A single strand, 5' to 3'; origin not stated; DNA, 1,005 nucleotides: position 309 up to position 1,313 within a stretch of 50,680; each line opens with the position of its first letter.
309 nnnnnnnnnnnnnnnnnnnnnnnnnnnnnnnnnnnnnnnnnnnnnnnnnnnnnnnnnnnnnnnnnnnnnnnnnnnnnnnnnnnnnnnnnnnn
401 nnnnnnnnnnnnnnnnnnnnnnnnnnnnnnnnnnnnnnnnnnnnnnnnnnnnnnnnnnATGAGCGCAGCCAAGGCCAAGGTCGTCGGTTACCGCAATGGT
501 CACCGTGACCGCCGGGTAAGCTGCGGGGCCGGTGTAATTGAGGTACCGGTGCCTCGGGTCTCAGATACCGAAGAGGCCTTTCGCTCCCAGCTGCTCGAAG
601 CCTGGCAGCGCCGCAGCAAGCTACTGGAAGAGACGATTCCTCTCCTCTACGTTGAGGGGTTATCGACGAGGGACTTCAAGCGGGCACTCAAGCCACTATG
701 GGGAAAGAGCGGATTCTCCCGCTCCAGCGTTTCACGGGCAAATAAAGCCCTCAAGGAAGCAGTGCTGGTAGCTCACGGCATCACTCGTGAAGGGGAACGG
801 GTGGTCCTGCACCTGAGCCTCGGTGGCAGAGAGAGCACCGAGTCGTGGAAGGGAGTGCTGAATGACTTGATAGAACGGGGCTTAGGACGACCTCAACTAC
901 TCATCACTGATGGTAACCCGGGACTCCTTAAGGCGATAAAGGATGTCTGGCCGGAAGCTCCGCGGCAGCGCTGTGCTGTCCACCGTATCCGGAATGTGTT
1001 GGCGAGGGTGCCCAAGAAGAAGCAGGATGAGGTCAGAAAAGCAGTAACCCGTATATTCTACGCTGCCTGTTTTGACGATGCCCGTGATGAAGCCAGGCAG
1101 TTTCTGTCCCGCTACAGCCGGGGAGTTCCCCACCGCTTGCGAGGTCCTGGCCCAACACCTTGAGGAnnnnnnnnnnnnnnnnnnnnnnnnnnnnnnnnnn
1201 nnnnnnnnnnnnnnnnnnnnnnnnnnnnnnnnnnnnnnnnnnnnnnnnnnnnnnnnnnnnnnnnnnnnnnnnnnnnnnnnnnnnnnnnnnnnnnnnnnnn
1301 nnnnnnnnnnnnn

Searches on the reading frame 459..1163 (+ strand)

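Call 50: search_protein_families(library=pfam, proteins=[window:459-1163:+], max_evalue=0.001)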
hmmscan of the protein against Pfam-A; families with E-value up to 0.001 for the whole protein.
window:459-1163:+ (234 aa): 2 families
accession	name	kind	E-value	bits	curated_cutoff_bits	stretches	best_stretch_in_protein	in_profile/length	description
PF00872.24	Transposase_mut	-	2e-48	165.6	21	2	94-221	175-302/379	Transposase, Mutator family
PF10551.15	MULE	-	1.3e-08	35.6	27.6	1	98-178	13-98/99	MULE transposase domain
